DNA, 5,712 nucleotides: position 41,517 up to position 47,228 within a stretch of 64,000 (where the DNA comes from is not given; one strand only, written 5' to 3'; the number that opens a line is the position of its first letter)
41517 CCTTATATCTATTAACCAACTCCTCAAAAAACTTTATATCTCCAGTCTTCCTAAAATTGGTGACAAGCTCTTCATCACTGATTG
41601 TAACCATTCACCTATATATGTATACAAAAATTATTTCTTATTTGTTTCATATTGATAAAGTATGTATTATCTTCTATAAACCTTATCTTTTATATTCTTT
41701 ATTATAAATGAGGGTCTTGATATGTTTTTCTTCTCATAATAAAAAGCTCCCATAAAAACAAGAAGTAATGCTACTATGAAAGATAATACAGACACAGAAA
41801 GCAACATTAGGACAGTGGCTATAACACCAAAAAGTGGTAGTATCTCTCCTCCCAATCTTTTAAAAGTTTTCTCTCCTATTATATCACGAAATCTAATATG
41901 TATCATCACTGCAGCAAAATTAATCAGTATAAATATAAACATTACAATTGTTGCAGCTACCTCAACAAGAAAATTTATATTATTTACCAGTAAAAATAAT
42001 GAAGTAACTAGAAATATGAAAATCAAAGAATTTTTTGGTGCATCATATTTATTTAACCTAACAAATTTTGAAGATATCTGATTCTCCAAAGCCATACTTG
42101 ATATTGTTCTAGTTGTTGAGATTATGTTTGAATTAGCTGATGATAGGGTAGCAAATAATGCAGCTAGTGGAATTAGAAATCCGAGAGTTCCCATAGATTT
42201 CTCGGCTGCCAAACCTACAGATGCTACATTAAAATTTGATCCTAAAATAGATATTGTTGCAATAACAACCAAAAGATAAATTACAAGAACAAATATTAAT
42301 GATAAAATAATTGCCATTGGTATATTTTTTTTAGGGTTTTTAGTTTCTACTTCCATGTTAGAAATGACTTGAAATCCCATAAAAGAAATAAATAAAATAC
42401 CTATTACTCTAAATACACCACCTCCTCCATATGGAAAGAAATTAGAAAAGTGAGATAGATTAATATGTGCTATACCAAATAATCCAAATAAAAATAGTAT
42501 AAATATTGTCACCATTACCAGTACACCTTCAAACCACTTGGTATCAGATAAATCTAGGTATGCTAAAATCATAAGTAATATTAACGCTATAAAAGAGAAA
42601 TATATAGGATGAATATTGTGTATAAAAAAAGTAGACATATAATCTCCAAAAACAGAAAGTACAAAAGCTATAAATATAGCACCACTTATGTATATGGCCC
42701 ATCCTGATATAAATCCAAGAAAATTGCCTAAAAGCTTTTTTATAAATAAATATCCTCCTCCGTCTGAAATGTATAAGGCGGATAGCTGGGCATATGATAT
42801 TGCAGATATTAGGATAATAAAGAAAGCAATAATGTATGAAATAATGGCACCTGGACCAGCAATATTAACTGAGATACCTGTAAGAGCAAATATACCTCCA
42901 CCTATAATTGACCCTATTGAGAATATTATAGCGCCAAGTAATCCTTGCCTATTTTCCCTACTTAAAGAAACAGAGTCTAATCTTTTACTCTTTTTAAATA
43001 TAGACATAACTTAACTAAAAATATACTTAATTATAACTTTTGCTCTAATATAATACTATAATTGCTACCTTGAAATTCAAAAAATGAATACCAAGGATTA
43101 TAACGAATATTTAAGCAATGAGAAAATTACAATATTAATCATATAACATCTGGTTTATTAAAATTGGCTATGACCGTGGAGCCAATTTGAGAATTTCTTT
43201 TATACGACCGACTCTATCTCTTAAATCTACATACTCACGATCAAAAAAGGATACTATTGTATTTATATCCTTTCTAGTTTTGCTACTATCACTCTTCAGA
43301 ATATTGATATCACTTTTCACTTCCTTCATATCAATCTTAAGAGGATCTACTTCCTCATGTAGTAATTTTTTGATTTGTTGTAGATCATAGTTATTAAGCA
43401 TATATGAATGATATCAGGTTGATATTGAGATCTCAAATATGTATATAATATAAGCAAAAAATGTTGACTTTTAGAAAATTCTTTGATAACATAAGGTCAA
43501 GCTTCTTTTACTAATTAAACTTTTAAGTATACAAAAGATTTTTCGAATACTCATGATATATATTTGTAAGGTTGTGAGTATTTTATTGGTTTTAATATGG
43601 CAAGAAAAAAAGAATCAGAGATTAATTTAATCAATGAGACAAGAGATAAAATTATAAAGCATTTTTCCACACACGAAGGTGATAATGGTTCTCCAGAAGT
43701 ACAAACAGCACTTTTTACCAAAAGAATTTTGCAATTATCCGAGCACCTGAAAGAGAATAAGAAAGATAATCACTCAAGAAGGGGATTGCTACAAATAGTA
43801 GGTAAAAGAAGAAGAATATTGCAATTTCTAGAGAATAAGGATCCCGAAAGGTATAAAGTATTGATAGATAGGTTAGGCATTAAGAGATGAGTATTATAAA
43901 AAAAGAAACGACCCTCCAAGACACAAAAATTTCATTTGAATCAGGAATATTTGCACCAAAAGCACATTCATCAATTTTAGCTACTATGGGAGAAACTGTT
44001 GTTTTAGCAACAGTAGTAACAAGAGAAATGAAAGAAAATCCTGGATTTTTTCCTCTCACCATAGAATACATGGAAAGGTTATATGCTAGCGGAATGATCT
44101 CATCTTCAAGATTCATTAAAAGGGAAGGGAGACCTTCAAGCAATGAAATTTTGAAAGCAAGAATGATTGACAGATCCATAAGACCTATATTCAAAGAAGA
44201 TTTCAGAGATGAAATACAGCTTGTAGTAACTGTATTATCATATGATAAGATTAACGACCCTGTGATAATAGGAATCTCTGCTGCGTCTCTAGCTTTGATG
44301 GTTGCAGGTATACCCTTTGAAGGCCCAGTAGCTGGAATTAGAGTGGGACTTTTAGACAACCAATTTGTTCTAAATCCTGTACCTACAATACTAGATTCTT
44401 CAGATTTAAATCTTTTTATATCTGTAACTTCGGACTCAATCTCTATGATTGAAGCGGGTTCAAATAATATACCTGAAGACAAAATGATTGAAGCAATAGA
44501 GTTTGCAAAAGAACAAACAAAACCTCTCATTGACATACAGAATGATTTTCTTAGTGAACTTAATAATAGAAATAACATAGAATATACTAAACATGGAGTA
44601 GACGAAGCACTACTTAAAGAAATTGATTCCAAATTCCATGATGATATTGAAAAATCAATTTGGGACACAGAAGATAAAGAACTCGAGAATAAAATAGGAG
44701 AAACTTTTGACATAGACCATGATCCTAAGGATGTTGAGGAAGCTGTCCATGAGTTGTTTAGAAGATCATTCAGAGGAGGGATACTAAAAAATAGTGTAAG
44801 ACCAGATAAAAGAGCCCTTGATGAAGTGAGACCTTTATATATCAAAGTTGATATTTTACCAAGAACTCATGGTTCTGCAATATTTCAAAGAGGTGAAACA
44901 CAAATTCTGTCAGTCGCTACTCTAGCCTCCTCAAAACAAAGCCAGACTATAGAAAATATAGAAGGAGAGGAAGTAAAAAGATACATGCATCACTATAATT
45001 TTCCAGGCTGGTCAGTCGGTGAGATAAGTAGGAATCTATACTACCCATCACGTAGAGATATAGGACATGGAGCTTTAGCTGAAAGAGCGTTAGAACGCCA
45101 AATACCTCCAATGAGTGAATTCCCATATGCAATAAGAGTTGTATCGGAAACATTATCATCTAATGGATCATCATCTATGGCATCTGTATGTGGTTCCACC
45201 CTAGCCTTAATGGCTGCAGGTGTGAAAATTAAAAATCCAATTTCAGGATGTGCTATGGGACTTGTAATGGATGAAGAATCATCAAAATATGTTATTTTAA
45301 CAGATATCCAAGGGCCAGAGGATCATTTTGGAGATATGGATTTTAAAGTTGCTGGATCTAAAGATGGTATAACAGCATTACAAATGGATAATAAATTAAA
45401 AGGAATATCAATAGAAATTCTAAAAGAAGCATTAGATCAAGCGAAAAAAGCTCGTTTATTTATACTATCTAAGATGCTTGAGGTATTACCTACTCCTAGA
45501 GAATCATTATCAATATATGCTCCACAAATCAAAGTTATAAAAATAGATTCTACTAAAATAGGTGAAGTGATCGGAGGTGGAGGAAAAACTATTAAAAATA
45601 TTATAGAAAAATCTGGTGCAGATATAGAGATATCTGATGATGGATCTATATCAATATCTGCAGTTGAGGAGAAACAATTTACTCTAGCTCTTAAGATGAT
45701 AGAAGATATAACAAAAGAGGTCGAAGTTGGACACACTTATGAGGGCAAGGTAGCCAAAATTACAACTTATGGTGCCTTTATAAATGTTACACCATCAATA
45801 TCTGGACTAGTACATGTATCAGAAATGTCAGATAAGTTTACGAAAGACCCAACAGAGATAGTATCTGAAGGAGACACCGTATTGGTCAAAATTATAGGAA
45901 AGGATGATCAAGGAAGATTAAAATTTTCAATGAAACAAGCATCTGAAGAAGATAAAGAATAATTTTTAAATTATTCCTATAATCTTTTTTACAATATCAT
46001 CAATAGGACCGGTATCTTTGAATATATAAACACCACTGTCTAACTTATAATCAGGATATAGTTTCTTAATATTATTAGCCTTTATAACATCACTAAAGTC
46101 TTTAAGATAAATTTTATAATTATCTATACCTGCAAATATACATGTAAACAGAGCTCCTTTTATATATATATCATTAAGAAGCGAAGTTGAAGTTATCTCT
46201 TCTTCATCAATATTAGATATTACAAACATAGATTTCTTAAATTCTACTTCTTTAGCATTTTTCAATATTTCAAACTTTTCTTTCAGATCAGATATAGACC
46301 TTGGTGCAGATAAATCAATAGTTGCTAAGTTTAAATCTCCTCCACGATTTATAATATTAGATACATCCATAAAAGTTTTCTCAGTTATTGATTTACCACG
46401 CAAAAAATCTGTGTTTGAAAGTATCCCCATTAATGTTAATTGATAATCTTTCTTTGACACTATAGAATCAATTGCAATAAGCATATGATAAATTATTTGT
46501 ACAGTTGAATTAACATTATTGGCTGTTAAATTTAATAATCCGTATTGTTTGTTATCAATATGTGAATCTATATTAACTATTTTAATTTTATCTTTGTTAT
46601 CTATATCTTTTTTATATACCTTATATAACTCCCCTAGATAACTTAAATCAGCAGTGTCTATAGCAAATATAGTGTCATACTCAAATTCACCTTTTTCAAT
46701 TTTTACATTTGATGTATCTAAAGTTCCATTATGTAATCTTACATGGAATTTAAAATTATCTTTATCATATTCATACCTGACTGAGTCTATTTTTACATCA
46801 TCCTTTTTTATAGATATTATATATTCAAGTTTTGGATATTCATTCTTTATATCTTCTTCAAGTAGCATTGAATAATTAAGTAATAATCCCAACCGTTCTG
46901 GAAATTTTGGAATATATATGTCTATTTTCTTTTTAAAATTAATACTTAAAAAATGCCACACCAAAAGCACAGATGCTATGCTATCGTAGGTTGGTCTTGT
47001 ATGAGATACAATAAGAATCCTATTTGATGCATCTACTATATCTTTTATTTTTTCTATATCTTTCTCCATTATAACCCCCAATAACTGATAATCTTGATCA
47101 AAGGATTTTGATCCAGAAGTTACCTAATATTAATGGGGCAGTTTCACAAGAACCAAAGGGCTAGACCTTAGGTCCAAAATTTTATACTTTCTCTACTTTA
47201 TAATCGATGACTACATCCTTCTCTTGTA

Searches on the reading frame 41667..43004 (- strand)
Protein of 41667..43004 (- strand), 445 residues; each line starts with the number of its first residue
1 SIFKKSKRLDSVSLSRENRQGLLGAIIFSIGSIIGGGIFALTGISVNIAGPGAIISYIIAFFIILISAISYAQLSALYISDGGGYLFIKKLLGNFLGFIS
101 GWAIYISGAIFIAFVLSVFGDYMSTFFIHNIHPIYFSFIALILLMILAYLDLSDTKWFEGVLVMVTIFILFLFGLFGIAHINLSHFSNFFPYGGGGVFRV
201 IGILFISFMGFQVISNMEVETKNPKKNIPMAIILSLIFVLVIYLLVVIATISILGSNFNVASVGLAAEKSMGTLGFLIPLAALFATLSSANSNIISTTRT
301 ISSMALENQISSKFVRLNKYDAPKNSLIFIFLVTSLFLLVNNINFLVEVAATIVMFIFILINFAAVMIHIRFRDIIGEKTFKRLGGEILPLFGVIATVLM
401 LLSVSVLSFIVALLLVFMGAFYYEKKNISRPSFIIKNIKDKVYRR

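Call 40: search_protein_families(library=pfam, proteins=[window:41667-43004:-], max_evalue=0.001)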
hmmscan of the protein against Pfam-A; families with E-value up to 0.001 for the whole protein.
window:41667-43004:- (445 aa): 3 families
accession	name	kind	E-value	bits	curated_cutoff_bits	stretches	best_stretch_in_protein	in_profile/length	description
PF00324.27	AA_permease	-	2.5e-37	129.1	24.6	1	25-416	2-419/470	Amino acid permease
PF13520.12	AA_permease_2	-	2.8e-37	129.1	27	1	21-421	2-406/427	Amino acid permease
PF03845.19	Spore_permease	-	9.1e-07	28.5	23.4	1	29-257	11-237/321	Spore germination protein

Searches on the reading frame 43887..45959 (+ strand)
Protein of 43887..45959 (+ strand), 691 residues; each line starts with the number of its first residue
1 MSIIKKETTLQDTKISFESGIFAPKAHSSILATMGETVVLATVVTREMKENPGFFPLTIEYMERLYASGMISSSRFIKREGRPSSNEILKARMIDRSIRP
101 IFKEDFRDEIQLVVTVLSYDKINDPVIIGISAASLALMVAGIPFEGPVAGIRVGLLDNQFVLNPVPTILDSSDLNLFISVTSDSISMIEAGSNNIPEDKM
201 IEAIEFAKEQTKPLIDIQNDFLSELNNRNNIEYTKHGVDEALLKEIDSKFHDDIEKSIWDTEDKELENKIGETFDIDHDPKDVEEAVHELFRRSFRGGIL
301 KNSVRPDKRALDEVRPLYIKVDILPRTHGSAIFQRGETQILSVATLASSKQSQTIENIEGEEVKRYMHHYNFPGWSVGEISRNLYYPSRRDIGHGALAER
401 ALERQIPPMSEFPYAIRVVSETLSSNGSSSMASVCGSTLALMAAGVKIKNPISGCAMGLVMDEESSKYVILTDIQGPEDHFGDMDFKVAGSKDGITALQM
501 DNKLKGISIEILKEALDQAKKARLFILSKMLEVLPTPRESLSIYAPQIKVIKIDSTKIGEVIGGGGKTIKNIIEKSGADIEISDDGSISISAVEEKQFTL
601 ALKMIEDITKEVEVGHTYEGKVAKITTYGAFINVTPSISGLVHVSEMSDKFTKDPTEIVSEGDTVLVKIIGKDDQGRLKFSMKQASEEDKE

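Call 28: search_protein_families(library=pfam, proteins=[window:43887-45959:+], max_evalue=0.01)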
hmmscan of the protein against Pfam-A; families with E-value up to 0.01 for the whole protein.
window:43887-45959:+ (691 aa): 6 families
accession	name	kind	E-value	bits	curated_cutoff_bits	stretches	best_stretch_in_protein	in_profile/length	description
PF01138.27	RNase_PH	-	2.9e-50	170.5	25.5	2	14-143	4-130/130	3' exoribonuclease family, domain 1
PF03725.20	RNase_PH_C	-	2.2e-21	76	20.8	2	146-209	1-66/67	3' exoribonuclease family, domain 2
PF00575.29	S1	-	1.4e-15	57.9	22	1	612-683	2-74/74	S1 RNA binding domain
PF00013.35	KH_1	-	2.3e-09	37.3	21.5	1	550-607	3-66/66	KH domain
PF23459.1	S1_RRP5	-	0.00029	21.8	27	1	615-674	4-63/72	RRP5 S1 domain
PF07650.23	KH_2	-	0.0017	18.6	22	1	551-594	29-72/78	KH domain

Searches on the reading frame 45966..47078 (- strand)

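Call 28: search_protein_families(library=pfam, proteins=[window:45966-47078:-], max_evalue=0.01)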
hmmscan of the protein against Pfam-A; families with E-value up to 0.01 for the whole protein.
window:45966-47078:- (370 aa): 1 family
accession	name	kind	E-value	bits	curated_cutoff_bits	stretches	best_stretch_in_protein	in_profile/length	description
PF01368.27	DHH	-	1.2e-10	42.2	28.1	1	20-218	1-124/125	DHH family, N-terminal domain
